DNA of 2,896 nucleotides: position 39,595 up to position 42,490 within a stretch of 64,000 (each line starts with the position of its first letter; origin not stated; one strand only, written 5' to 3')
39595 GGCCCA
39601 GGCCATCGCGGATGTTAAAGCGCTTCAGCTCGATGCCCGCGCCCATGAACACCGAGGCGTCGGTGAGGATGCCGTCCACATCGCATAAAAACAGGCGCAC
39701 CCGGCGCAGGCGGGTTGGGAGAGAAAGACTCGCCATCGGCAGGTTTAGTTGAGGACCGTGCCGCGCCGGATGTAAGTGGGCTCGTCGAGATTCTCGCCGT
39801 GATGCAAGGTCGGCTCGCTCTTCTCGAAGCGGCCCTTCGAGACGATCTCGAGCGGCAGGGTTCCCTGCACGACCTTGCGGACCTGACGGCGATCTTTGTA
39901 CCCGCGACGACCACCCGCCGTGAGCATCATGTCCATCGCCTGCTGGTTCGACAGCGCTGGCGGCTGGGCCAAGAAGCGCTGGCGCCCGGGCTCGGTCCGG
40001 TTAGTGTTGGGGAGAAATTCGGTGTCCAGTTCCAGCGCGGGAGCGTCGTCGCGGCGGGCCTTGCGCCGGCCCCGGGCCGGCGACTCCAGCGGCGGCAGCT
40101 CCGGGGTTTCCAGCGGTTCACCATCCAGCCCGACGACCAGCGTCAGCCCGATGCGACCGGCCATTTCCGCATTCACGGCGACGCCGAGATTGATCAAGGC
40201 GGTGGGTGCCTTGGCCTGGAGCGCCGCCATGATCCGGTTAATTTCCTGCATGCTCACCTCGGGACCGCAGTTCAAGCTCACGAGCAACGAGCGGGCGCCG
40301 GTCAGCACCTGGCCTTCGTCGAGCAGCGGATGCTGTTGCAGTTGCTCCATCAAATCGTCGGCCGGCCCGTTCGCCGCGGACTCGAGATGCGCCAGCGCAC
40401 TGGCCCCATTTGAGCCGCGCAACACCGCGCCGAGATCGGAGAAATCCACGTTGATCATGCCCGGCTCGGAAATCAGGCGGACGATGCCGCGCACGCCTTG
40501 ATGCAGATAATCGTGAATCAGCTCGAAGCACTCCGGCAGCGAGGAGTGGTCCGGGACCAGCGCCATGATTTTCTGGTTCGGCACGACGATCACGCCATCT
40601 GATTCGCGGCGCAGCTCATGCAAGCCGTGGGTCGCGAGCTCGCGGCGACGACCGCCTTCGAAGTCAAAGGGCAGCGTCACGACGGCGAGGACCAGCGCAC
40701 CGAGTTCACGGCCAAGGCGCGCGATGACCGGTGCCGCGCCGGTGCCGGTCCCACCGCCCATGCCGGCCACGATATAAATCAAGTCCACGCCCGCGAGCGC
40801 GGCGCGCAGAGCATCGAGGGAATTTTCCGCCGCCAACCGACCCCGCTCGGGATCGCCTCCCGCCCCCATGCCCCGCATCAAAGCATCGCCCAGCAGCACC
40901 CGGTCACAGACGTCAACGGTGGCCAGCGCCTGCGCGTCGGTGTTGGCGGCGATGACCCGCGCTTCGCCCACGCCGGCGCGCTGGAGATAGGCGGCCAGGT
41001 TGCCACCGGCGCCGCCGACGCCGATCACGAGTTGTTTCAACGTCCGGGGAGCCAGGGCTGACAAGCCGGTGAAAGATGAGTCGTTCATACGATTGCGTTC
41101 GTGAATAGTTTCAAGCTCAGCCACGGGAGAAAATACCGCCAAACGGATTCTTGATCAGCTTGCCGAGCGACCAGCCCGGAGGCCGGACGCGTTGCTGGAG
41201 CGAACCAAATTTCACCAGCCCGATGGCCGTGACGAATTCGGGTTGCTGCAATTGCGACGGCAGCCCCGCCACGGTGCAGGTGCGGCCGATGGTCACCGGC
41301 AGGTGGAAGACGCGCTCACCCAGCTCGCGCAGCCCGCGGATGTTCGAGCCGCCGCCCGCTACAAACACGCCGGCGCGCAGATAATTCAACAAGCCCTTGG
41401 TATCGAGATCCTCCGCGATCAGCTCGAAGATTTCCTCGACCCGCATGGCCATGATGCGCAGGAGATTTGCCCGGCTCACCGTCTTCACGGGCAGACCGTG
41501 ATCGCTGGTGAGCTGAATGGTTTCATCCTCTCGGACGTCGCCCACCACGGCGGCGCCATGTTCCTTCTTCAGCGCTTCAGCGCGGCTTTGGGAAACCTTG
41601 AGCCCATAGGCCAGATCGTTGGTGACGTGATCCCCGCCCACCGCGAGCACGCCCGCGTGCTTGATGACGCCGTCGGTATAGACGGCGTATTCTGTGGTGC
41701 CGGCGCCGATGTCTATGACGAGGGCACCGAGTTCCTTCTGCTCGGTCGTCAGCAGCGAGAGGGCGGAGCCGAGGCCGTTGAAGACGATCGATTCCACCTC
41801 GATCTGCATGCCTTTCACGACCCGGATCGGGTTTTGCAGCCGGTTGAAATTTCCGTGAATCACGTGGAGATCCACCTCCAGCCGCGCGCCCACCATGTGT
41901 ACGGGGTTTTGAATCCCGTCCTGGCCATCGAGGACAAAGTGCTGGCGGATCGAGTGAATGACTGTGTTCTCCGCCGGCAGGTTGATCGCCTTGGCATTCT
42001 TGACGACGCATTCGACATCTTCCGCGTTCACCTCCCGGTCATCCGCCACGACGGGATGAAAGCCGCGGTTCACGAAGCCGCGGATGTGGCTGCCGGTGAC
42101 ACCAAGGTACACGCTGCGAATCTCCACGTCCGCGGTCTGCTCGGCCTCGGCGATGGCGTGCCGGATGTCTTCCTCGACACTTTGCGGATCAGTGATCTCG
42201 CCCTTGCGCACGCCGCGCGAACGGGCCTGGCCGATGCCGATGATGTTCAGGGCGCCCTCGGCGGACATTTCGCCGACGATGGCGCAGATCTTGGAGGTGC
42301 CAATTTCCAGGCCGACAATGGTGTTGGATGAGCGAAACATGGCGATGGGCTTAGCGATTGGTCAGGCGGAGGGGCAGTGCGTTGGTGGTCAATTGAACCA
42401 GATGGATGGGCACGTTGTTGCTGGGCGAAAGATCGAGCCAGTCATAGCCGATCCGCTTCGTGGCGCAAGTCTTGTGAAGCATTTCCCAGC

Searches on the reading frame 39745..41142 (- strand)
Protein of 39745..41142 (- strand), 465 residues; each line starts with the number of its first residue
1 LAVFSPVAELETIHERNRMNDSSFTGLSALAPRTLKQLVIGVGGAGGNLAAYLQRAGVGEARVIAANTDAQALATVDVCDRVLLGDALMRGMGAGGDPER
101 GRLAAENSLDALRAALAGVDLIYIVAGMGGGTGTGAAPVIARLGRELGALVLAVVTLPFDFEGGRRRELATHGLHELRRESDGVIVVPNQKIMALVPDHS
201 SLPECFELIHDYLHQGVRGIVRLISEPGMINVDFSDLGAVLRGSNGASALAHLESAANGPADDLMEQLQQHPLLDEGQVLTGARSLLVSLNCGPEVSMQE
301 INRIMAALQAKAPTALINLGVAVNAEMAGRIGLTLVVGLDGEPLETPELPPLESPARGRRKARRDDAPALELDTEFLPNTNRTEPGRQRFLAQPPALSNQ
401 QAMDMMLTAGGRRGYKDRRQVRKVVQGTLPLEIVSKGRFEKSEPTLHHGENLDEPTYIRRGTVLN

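Call 69: search_protein_families(library=pfam, proteins=[window:39745-41142:-], max_evalue=0.00001)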
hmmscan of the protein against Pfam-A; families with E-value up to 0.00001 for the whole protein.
window:39745-41142:- (465 aa): 2 families
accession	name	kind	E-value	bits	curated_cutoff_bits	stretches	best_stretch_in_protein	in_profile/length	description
PF00091.31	Tubulin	-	2.1e-39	136.2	33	1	38-195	3-188/190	Tubulin/FtsZ family, GTPase domain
PF12327.13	FtsZ_C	-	2e-07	31.6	27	1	258-337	13-91/95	FtsZ family, C-terminal domain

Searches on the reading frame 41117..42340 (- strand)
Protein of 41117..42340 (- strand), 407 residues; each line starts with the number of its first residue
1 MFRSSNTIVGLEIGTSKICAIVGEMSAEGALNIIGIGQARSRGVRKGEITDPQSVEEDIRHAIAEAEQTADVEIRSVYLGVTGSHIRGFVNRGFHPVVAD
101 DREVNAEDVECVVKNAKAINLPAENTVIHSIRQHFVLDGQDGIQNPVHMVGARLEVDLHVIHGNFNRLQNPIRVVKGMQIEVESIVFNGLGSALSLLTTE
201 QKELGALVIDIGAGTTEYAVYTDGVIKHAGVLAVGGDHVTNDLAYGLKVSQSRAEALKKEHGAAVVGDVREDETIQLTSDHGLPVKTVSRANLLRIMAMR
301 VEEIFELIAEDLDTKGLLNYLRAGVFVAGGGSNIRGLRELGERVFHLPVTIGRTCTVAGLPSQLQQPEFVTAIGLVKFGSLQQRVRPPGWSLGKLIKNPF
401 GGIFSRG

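Call 69: search_protein_families(library=pfam, proteins=[window:41117-42340:-], max_evalue=0.00001)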
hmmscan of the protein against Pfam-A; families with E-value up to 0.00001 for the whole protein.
window:41117-42340:- (407 aa): 4 families
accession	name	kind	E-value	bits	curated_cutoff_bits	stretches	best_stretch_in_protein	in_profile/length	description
PF14450.12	FtsA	-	4.1e-39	134.3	31.8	1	208-374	2-127/127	Cell division protein FtsA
PF02491.25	SHS2_FTSA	-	3.1e-22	79.2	25.4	1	83-161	1-78/79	SHS2 domain inserted in FTSA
PF06723.19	MreB_Mbl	-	8.5e-15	54.8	27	1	202-357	143-312/327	MreB/Mbl protein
PF06277.17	EutA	-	1.6e-06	27.7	27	1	182-277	123-218/475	Ethanolamine utilisation protein EutA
